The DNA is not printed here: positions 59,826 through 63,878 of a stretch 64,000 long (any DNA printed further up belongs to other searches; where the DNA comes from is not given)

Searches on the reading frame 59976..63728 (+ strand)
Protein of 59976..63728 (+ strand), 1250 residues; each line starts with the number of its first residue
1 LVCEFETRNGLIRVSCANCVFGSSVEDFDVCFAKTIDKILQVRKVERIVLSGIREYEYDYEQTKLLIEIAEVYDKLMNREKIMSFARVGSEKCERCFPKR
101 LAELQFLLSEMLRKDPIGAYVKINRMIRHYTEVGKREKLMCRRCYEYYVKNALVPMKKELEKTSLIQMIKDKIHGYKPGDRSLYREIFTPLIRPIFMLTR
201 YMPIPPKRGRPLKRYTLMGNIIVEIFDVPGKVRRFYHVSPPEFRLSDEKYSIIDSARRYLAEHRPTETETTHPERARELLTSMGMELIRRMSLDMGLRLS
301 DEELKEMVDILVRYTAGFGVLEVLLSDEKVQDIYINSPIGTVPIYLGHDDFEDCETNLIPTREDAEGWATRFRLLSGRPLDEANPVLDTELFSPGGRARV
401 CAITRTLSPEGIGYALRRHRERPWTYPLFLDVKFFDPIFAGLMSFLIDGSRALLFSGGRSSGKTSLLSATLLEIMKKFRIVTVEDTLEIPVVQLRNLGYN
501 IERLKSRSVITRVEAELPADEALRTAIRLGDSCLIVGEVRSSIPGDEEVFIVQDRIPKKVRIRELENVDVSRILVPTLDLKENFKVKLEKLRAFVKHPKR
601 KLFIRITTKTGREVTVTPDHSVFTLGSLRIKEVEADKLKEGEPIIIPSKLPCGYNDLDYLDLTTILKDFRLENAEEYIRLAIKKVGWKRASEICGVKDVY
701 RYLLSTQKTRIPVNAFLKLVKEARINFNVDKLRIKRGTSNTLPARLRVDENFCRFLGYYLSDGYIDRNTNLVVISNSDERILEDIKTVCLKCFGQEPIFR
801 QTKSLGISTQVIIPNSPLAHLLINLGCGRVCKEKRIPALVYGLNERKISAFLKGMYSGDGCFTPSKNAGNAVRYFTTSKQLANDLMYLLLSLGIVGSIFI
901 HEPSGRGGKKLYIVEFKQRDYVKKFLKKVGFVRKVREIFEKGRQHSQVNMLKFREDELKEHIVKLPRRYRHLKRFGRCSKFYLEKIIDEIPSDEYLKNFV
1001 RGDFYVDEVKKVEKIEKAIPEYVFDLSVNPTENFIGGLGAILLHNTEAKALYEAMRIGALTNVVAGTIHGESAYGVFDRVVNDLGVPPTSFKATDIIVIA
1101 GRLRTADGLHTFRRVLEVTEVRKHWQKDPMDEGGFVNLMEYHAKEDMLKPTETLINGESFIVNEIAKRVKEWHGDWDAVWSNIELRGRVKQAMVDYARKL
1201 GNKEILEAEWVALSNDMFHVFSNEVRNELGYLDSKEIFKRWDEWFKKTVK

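Call 58: search_protein_families(library=pfam, proteins=[window:59976-63728:+], max_evalue=0.001)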
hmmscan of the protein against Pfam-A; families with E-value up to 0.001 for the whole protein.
window:59976-63728:+ (1250 aa): 3 families
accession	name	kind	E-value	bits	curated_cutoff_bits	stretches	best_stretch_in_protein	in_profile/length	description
PF14528.11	LAGLIDADG_3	-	1.1e-22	80.4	22.5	2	848-930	3-82/82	LAGLIDADG-like domain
PF14890.11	Intein_splicing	-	2.4e-21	76.6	35.8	1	560-1045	10-155/155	Intein splicing domain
PF00437.27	T2SSE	-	1.2e-10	41.1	24.9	1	444-541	136-222/370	Type II/IV secretion system protein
